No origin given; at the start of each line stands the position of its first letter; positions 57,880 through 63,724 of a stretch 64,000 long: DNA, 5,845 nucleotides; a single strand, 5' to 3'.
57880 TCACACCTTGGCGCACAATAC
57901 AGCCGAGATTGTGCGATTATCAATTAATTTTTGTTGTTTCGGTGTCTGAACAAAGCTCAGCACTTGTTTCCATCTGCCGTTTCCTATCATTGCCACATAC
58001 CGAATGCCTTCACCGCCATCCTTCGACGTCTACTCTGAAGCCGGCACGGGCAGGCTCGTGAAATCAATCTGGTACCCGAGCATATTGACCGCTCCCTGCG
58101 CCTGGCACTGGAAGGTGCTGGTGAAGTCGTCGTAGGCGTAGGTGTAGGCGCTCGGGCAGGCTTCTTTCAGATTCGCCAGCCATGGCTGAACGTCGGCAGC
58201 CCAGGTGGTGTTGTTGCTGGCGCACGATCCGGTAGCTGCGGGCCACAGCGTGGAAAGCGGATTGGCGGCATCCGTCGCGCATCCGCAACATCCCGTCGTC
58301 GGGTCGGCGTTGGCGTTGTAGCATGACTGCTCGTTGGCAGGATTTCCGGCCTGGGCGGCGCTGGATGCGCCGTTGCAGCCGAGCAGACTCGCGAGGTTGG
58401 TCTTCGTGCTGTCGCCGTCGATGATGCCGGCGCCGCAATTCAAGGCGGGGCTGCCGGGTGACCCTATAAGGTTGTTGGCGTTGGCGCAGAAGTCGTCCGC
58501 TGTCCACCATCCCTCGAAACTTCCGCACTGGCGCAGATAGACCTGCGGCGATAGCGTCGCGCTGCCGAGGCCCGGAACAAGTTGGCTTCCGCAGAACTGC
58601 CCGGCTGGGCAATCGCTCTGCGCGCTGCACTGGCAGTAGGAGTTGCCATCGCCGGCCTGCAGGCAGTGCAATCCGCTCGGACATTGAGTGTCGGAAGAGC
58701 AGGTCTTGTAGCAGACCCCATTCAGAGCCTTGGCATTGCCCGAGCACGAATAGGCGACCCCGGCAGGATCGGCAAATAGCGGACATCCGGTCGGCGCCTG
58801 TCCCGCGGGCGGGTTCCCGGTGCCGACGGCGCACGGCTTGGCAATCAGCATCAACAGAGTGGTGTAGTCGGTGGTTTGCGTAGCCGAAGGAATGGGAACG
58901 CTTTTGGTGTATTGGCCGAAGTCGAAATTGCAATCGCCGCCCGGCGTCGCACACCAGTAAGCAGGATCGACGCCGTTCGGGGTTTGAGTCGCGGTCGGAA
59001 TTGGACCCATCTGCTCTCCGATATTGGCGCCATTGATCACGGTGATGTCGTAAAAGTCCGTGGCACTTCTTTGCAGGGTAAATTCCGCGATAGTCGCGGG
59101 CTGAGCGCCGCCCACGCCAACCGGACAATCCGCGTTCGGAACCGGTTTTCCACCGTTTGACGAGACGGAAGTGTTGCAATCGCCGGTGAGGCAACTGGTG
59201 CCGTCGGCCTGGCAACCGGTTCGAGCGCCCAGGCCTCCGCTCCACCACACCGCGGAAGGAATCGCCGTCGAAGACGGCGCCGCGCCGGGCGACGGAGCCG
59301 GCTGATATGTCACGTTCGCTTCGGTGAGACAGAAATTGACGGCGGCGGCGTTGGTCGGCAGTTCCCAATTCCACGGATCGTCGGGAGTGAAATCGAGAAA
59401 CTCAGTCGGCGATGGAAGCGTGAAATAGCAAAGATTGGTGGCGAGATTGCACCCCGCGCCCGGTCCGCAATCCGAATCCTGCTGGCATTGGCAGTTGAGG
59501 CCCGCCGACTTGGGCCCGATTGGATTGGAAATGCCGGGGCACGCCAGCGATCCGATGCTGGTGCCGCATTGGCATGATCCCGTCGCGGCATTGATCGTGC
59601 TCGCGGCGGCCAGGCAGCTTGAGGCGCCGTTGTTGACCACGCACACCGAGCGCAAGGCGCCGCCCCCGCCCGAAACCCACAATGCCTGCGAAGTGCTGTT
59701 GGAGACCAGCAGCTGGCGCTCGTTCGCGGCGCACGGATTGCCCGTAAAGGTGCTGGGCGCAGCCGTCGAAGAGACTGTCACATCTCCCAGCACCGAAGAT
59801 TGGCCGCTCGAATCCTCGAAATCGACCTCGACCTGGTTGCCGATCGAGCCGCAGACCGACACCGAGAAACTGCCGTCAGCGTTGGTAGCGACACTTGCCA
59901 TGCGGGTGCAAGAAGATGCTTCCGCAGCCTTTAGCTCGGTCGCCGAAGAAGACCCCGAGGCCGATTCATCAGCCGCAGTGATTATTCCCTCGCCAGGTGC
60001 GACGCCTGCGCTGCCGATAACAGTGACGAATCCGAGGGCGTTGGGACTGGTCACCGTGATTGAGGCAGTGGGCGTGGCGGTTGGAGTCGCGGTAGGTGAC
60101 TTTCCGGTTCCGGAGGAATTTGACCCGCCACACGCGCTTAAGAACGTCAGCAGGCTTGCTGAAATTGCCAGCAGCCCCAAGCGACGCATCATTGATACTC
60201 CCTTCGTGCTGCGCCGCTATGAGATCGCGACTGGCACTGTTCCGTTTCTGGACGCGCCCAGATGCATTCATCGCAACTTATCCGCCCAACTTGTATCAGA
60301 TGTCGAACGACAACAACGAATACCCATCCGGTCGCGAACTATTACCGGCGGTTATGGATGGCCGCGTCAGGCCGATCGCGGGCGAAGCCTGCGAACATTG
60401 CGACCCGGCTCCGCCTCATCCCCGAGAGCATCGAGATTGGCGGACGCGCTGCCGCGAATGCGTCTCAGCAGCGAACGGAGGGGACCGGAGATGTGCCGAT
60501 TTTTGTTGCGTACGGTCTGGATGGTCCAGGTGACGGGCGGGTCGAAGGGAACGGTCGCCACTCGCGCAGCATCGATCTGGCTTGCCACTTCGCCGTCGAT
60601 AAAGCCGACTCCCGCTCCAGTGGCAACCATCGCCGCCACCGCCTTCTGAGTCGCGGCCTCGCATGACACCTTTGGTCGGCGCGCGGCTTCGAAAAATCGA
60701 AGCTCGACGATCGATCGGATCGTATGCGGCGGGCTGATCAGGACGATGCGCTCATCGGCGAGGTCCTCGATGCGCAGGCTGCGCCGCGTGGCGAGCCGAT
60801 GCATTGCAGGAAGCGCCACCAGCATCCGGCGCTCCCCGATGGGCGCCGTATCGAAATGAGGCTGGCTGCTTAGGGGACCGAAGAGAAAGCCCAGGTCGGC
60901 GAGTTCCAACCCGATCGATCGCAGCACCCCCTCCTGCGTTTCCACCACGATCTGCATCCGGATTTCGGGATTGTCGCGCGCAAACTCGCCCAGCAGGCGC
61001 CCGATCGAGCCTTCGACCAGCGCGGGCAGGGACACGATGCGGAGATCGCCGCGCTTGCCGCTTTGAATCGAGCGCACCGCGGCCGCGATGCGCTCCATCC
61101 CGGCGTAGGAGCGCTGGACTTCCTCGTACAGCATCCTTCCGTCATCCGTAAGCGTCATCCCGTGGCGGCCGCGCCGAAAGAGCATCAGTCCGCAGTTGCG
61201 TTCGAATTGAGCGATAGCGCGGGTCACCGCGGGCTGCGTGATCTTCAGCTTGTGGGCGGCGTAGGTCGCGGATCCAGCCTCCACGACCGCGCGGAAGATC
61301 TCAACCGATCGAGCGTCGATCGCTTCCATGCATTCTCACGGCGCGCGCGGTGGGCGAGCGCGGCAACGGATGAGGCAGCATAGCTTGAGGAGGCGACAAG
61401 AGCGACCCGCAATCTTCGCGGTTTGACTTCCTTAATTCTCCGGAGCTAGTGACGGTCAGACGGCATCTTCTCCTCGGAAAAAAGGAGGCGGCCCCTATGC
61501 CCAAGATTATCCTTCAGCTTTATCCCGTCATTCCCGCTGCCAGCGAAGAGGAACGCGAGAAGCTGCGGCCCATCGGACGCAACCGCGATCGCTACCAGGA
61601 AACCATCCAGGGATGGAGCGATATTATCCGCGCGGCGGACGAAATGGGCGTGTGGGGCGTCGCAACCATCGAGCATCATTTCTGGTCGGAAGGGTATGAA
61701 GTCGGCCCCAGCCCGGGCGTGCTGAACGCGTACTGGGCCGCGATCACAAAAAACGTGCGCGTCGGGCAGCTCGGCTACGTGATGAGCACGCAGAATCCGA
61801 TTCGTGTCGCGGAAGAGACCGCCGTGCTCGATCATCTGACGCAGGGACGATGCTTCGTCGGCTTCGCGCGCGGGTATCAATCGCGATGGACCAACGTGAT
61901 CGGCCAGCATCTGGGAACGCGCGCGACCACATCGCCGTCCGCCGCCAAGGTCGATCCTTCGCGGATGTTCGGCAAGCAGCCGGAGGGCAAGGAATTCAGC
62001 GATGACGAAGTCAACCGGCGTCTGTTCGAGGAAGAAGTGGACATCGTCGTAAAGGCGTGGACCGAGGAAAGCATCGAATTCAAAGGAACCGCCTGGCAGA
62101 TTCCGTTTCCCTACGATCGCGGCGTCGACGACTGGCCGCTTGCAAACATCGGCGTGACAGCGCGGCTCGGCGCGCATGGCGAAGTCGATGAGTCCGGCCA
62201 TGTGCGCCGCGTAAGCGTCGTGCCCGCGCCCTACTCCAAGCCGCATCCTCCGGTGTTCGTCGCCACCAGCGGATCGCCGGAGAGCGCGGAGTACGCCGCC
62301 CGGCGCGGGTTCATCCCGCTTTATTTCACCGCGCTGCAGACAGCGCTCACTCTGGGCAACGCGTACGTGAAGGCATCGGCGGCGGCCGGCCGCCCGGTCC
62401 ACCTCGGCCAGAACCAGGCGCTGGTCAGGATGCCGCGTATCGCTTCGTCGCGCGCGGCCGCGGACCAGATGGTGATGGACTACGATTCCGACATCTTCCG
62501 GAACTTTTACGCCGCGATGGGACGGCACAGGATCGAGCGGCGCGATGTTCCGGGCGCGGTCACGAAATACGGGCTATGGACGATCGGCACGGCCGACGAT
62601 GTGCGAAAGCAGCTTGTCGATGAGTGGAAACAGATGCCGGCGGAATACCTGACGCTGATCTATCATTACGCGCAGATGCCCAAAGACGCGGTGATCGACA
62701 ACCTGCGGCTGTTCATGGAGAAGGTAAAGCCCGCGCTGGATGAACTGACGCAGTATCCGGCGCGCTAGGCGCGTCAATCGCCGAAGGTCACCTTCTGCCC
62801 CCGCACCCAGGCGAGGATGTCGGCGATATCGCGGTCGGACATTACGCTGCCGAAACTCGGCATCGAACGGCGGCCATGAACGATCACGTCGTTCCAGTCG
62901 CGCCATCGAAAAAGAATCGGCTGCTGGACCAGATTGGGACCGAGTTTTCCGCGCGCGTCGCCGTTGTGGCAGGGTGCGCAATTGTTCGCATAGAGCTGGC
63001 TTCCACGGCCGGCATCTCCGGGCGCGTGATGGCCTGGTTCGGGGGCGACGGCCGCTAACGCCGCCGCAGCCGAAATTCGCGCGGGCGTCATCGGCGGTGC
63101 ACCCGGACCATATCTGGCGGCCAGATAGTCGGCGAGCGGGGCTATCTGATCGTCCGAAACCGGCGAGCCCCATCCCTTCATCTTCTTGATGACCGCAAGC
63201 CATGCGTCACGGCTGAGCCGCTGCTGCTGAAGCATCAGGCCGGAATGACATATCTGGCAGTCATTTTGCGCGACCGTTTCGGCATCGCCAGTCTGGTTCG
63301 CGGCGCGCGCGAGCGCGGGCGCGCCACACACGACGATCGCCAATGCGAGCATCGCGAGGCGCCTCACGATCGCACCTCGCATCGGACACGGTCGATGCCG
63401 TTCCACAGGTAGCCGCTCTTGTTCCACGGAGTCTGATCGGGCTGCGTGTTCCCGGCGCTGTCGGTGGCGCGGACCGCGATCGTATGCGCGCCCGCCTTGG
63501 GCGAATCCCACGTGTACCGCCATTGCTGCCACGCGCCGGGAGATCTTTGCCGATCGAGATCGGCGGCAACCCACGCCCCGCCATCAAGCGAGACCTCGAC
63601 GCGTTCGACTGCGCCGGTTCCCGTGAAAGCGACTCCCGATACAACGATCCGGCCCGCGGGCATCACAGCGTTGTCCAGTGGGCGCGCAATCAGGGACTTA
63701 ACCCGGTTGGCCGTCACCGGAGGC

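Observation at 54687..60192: Tandem pair of giant bacterial thaumatin-like (PR-5/osmotin family) lipoproteins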

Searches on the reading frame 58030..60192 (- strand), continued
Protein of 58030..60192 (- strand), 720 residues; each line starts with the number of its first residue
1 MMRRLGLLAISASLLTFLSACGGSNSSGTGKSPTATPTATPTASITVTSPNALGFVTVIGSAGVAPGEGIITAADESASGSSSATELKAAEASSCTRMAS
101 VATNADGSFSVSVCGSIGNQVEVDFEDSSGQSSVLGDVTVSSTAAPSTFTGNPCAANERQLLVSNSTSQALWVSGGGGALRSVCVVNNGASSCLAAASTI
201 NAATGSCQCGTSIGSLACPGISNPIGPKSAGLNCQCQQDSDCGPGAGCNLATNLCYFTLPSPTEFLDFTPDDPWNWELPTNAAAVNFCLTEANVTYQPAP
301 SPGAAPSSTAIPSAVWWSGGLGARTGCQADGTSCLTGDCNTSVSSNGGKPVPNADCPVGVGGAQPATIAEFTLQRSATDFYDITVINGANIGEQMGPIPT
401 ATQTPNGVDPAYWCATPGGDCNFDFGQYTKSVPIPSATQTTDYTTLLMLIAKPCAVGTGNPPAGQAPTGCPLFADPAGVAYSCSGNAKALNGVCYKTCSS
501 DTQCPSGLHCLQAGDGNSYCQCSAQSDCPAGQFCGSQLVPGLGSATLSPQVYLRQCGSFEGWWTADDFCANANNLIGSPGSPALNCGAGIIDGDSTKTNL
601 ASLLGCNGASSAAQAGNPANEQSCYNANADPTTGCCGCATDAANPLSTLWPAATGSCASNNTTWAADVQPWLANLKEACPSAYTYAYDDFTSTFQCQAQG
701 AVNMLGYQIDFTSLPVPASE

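Call 83: find_encoding_contigs(protein=P0001, flank=3000, max_places=6)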
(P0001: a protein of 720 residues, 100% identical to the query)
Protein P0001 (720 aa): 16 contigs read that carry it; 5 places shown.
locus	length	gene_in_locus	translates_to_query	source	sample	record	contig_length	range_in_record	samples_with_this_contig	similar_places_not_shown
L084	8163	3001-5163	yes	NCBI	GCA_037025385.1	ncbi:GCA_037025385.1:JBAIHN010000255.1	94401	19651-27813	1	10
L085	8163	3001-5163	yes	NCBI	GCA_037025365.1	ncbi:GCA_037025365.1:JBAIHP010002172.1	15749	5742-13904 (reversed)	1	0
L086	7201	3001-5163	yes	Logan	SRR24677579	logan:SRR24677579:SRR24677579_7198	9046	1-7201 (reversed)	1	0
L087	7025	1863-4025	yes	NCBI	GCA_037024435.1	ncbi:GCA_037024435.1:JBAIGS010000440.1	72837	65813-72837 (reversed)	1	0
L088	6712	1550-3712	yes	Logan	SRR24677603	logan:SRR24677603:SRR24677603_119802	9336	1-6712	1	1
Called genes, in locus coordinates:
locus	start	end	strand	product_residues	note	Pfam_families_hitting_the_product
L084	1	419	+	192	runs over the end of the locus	PF00034:Cytochrom_C (faint), PF13442:Cytochrome_CBB3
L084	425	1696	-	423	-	PF00296:Bac_luciferase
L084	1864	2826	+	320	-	PF00126:HTH_1, PF03466:LysR_substrate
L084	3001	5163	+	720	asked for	PF00314:Thaumatin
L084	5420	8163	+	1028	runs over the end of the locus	PF00314:Thaumatin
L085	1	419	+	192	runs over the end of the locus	PF00034:Cytochrom_C (faint), PF13442:Cytochrome_CBB3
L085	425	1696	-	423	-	PF00296:Bac_luciferase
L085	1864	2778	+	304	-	PF00126:HTH_1, PF03466:LysR_substrate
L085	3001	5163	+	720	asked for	PF00314:Thaumatin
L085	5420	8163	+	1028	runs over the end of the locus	PF00314:Thaumatin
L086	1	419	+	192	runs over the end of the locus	PF00034:Cytochrom_C (faint), PF13442:Cytochrome_CBB3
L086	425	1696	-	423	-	PF00296:Bac_luciferase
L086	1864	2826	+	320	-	PF00126:HTH_1, PF03466:LysR_substrate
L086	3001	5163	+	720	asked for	PF00314:Thaumatin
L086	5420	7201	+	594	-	?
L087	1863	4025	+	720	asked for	PF00314:Thaumatin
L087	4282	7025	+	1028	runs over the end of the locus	PF00314:Thaumatin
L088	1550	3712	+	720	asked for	PF00314:Thaumatin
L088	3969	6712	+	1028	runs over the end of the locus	PF00314:Thaumatin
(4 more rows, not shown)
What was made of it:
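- The identical arrangement occurs on 16 contigs from several assemblies (call 83).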

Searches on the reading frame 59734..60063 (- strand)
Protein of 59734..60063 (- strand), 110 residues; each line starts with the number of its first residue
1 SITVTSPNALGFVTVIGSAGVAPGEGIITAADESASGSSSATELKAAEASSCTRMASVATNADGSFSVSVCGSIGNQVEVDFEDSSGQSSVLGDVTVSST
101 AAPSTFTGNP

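Call 70: search_protein_families(library=pfam, proteins=[window:59734-60063:-], max_evalue=10)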
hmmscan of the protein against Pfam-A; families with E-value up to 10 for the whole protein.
seq(110 aa): 1 family
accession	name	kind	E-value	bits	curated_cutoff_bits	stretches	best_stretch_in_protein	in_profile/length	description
PF17936.7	Big_6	-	0.056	14.1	27.6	1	22-97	4-81/83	Bacterial Ig domain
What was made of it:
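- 59743..60129 (-): B aa 22-150: Pro/Thr-rich linker (aa 22-44), then a ~100-aa beta-rich N-terminal domain (Ig-like, low confidence). Sub-threshold Big_6 hit, E 0.056 (call 70).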

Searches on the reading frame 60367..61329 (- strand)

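Call 24: search_protein_families(library=pfam, proteins=[window:60367-61329:-], max_evalue=0.001)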
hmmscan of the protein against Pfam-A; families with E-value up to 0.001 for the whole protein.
window:60367-61329:- (320 aa): 2 families
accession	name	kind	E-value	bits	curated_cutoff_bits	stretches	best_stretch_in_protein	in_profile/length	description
PF03466.25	LysR_substrate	-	1.2e-34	120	28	1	90-293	2-206/209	LysR substrate binding domain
PF00126.33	HTH_1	-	8.5e-18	64.5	26.6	1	7-65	2-60/60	Bacterial regulatory helix-turn-helix protein, lysR family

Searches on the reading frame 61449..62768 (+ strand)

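Call 24: search_protein_families(library=pfam, proteins=[window:61449-62768:+], max_evalue=0.001)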
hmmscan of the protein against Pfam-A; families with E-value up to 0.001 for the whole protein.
window:61449-62768:+ (439 aa): 1 family
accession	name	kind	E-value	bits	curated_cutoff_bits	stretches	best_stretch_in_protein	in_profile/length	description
PF00296.26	Bac_luciferase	-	7.6e-25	88.3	27.9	1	50-393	19-307/314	Luciferase-like monooxygenase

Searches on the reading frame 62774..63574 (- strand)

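Call 24: search_protein_families(library=pfam, proteins=[window:62774-63574:-], max_evalue=0.001)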
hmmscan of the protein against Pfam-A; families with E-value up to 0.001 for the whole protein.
window:62774-63574:- (266 aa): 2 families
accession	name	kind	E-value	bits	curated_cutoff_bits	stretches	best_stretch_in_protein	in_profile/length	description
PF13442.11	Cytochrome_CBB3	-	2.1e-21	76.5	27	2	187-257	2-68/68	Cytochrome C oxidase, cbb3-type, subunit III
PF00034.26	Cytochrom_C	-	1.4e-07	33.2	21.3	1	190-258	3-87/90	Cytochrome c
